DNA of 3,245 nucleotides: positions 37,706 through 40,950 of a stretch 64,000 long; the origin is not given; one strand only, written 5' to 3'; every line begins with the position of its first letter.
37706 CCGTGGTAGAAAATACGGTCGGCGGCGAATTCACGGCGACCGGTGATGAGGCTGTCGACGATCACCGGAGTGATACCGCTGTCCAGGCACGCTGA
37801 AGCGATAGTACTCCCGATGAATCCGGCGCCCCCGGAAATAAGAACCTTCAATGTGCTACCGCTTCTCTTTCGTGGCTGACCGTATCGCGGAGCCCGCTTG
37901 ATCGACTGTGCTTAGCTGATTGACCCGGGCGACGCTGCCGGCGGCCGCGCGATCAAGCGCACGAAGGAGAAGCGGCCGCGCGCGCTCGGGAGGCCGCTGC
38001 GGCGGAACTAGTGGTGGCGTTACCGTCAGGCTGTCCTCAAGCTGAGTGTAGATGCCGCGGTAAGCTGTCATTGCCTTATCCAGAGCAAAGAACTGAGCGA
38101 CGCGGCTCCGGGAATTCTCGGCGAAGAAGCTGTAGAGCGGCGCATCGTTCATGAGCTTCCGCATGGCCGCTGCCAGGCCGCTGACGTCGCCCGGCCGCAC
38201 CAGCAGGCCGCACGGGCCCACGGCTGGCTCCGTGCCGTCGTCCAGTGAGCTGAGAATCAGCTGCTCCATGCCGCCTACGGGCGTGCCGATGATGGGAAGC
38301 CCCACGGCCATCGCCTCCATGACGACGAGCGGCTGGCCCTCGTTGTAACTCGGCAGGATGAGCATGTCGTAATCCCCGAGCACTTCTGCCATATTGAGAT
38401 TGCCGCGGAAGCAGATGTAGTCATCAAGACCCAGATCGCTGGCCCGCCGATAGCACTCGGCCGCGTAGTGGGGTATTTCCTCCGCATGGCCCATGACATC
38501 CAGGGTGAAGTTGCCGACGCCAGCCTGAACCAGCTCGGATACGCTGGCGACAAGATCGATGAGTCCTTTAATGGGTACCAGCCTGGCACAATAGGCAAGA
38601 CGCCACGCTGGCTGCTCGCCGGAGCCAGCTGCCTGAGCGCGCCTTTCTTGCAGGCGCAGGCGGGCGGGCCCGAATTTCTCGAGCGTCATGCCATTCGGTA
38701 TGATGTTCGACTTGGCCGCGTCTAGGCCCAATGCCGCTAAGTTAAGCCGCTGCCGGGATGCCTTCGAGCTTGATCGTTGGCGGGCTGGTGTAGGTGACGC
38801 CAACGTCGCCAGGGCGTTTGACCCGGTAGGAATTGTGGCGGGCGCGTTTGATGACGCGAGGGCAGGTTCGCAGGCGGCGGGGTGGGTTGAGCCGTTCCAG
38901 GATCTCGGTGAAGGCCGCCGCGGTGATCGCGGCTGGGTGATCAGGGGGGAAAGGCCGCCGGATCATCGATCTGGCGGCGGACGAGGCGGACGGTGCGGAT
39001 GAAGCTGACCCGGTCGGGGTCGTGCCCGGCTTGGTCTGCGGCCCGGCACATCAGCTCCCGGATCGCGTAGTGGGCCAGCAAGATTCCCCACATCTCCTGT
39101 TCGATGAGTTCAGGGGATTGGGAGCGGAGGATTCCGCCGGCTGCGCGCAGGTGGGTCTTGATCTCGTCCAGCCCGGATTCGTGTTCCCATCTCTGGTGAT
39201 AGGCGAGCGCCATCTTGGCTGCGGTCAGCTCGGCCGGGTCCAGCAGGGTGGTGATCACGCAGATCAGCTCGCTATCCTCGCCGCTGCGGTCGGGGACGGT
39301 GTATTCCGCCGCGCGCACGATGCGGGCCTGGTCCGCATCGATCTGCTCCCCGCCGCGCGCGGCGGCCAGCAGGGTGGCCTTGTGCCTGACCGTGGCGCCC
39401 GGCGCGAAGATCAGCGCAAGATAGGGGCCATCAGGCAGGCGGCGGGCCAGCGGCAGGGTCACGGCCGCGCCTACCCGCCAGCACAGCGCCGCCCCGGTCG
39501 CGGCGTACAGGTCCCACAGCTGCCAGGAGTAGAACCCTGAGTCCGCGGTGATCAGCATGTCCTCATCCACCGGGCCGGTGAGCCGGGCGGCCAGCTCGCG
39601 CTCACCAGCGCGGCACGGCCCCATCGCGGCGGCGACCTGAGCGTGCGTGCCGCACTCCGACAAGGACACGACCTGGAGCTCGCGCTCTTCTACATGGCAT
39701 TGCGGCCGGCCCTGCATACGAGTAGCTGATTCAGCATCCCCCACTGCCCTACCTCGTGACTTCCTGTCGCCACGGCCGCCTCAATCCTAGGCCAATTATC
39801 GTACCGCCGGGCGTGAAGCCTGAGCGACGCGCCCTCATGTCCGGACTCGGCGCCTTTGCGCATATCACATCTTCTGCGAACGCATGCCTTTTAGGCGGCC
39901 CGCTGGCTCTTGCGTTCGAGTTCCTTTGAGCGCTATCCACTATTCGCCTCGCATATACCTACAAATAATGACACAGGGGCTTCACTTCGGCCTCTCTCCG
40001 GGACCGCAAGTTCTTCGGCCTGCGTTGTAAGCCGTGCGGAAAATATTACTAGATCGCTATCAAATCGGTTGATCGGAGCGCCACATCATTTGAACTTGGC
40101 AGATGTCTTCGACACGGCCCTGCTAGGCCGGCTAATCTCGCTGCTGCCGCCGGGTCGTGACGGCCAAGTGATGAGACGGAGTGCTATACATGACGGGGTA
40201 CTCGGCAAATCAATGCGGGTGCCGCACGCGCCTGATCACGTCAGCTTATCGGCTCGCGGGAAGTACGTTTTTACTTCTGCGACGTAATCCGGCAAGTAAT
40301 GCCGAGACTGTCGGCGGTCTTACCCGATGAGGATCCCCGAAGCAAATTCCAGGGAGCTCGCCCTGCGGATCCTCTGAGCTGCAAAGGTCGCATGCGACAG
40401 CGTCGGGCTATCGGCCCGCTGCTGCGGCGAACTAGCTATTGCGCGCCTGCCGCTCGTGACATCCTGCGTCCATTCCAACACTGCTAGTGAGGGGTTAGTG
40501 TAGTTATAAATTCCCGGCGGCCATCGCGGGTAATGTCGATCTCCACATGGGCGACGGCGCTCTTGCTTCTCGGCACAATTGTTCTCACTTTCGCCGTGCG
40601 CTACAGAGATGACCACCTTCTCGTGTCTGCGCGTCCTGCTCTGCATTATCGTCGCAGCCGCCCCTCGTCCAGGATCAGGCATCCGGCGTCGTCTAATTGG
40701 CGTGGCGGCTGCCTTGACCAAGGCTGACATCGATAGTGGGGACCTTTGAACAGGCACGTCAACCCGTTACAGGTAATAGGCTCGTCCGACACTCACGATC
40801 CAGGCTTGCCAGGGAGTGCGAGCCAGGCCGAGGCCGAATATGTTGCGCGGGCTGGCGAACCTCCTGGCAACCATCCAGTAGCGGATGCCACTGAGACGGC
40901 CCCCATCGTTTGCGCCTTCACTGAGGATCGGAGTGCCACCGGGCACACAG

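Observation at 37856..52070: PelF-like GT4 gene apparently split by a roughly 13-kb mosaic insertion bounded by two different IS remnants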

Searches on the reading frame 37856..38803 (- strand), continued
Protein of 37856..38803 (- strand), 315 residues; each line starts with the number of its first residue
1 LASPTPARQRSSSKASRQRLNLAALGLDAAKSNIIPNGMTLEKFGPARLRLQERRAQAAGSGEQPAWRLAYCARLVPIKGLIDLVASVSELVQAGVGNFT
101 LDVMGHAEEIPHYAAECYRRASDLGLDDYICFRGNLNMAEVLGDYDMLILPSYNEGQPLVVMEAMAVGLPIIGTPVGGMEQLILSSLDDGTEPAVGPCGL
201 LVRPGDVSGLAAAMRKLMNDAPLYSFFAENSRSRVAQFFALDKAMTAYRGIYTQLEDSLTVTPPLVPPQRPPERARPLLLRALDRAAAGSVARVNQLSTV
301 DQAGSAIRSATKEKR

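Call 99: find_encoding_contigs(protein=P0100, flank=10000, max_places=8)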
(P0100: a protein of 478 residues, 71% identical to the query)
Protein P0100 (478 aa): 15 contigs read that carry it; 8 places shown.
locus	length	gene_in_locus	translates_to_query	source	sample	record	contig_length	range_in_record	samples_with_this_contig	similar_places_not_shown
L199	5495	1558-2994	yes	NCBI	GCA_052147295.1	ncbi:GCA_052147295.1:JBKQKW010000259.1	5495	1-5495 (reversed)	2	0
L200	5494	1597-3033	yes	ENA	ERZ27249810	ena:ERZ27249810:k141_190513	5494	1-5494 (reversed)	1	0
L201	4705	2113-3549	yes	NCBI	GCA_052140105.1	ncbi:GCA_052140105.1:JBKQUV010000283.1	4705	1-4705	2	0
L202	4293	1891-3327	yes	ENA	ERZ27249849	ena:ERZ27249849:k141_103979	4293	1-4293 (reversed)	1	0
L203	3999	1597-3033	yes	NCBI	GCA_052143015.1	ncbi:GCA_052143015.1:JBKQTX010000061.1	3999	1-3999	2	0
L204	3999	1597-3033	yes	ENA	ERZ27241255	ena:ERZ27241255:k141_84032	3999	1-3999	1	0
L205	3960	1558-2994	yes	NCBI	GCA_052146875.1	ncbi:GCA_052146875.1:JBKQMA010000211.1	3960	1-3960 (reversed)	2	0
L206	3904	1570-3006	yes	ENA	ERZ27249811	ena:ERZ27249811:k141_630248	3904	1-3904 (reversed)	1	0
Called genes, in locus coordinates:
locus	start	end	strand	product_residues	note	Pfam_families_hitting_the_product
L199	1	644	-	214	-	?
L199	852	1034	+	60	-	-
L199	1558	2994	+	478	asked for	-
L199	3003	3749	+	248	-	-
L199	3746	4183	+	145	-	PF11997:DUF3492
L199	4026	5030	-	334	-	PF05598:DUF772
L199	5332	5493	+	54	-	?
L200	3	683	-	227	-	?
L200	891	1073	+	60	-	-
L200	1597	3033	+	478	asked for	-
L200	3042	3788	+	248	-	-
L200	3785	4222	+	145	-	PF11997:DUF3492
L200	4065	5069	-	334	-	PF05598:DUF772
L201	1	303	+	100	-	?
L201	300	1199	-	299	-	PF12138:Spherulin4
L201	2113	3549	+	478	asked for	-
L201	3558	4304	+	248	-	-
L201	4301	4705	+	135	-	?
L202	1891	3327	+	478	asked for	-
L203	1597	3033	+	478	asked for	-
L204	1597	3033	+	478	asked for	-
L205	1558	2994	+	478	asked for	-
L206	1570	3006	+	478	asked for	-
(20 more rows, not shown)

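Call 104: search_protein_families(library=ncbifam, proteins=[L197:8617-10350:+], max_evalue=0.01)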
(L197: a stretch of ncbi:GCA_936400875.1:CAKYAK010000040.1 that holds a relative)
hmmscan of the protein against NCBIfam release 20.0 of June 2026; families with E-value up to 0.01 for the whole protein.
L197:8617-10350:+ (577 aa): 32 families (the best 25 are shown)
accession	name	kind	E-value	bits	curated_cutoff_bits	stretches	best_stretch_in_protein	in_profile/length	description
NF038011.1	PelF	equivalog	1e-66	226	100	1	26-529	1-489/489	GT4 family glycosyltransferase PelF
NF041876.1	EPS_EpsE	equivalog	3.7e-29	102.1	400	1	319-520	191-384/389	exopolysaccharide biosynthesis GT4 family glycosyltransferase EpsE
TIGR03088.1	stp2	hypoth_equivalog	2.3e-27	96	409.05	1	305-531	158-372/374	TIGR03088 family PEP-CTERM/XrtA system glycosyltransferase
TIGR03999.1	thiol_BshA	equivalog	3.5e-17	62.4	273.7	1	354-532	210-373/375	N-acetyl-alpha-D-glucosaminyl L-malate synthase BshA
TIGR03449.1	mycothiol_MshA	equivalog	1.1e-16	60.8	462.5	1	303-530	184-401/406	D-inositol-3-phosphate glycosyltransferase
NF047684.1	TeichurnBiosyTuaC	equivalog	1.2e-15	57.4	550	1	308-525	186-382/391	teichuronic acid biosynthesis protein TuaC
NF041879.1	EPS_EpsH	equivalog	1.5e-11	43.7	800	1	337-534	232-418/431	exopolysaccharide biosynthesis glycosyltransferase EpsH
NF038229.1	Glyco4_Geo_Pelo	equivalog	2.6e-11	43.2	400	1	302-531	128-335/338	GPMC system family 4 glycosyltransferase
NF047880.1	glyco_SdgA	exception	6.8e-11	41.4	800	1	346-517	318-476/488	serine-aspartate repeat adhesin O-glycosyltransferase SdgA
NF038255.1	exopoly_VpsD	equivalog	2.2e-10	39.9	300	1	344-457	204-318/381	VpsD family glycosyltransferase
TIGR04063.1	stp3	hypoth_equivalog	2.5e-10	39.8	442.05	1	283-532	156-395/397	TIGR04063 family PEP-CTERM/XrtA system glycosyltransferase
NF038295.1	EPS_HpsP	equivalog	1.6e-09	37.3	550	1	282-449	154-315/388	hormogonium polysaccharide biosynthesis glycosyltransferase HpsP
NF046085.1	XrtY_assoc_Gly1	equivalog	1.9e-09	36.9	400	1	339-530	205-382/387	XrtY-associated glycosyltransferase XYAG1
TIGR02149.1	glgA_Coryne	subfamily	2.1e-09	37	302.4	1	305-523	167-381/391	glycogen synthase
NF053787.1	GlcN_PG_synth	equivalog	3.6e-09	35.9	480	1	409-529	249-356/361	N-acetylglucosaminyl phosphatidylglycerol synthase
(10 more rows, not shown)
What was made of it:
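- L197 PelF scores 226 bits over the full NF038011 profile (call 104).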

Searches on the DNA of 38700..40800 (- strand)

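Call 46: search_dna_similar(query=window:38700-39800:-, collection=plasmids, mode=distant, max_rows=10)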
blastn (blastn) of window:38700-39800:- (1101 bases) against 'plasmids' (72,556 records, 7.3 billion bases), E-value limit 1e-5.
Records with a match: 41; places in all: 81; records where one place covers at least 80% of the query: 0.
Best place of each record, by identity: 60-80% 41.
By first word of the organism name: Streptomyces 30; Rhodococcus 5; Embleya 2; Rhizobium 2; Mycobacterium 1; Frondihabitans 1.
By predicted mobility (MOB-suite, as given by PLSDB): mobilizable 22; non-mobilizable 17; conjugative 2.
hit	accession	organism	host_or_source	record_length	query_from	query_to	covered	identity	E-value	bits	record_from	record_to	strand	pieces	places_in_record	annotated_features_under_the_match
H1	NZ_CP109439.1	Streptomyces sp. NBC_01483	-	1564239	541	955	38%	68.9%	1e-30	141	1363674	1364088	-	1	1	none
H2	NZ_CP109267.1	Streptomyces sp. NBC_01643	-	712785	544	957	38%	68.9%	1e-30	142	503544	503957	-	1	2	IS4 family transposase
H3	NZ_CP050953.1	Rhodococcus sp. DMU1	cell culture,activated sludge in our lab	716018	544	957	38%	66.9%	1e-18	103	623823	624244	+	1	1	none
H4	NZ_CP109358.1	Streptomyces sp. NBC_01562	-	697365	546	957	37%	66.7%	6e-23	117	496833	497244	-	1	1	none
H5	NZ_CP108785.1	Embleya sp. NBC_00888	-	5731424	544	957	38%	65.7%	3e-13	84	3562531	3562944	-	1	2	none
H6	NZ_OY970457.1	Mycobacterium riyadhense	-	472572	577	957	35%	68.2%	2e-21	112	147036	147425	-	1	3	IS4 family transposase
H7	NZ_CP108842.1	Streptomyces chartreusis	-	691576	605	957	32%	69.1%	2e-23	118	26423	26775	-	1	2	IS4 family transposase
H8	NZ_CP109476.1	Streptomyces sp. NBC_01455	-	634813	606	957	32%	69.1%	3e-26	127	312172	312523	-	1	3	transposase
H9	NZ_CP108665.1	Streptomyces globisporus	-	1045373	599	957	33%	67.2%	2e-21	112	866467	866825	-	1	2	record has no annotation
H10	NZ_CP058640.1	Rhodococcus sp. ZPP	cell culture,soil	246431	591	957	33%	65.0%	4e-6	62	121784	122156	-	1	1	IS4 family transposase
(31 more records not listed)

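Call 48: get_annotated_region(hit=H2, flank=2000)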
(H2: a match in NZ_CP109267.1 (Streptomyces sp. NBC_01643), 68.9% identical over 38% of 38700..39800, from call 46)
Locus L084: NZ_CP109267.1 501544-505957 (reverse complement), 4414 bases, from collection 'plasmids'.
description: Streptomyces sp. NBC_01643 plasmid unnamed1, complete sequence
organism: Streptomyces sp. NBC_01643 (NCBI taxid 2975906)
taxonomy: Bacteria; Actinomycetota; Actinomycetes; Kitasatosporales; Streptomycetaceae; Streptomyces; Streptomyces sp. NBC 01643
host: -; source: -; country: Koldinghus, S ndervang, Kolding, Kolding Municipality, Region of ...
typing (MOB-suite, as given by PLSDB): non-mobilizable
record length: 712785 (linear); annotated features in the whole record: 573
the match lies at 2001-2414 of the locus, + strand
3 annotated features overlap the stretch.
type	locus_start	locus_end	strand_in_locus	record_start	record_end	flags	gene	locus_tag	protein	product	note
CDS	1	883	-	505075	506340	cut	-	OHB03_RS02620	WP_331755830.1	IS701 family transposase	-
CDS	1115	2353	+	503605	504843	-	-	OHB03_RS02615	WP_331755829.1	IS4 family transposase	-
CDS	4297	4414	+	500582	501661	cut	-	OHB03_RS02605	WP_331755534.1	IS110 family transposase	-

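Call 55: search_rna_families(source=window, start=39700, end=40800, threshold=evalue, max_evalue=1)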
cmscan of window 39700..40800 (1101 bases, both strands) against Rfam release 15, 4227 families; matches with E-value up to 1: 0.
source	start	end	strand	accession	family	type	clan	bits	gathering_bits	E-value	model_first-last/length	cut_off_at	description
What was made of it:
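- Tried and rejected: No match (call 55).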

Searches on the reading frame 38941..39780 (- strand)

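Call 3: search_protein_families(library=pfam, proteins=[window:38941-39744:-], max_evalue=0.01)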
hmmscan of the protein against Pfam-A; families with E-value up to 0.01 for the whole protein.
window:38941-39744:- (267 aa): 1 family
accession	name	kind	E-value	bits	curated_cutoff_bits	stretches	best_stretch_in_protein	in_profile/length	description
PF01609.27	DDE_Tnp_1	-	1.1e-06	29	23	1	38-225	51-198/200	Transposase DDE domain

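Call 13: search_protein_families(library=pfam, proteins=[window:38941-39780:-], max_evalue=0.1)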
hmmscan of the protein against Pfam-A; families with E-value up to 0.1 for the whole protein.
window:38941-39780:- (279 aa): 1 family
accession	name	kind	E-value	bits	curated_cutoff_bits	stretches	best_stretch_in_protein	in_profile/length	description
PF01609.27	DDE_Tnp_1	-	1.2e-06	28.9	23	1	50-237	51-198/200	Transposase DDE domain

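Call 24: search_protein_families(library=ncbifam, proteins=[window:38941-39780:-], max_evalue=0.001)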
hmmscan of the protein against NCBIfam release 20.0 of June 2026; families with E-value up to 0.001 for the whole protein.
window:38941-39780:- (279 aa): 1 family
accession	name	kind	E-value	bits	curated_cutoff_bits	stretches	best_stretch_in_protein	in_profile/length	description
NF033592.1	transpos_IS4_1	equivalog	6.6e-29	101.1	115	1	33-244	136-332/332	IS4 family transposase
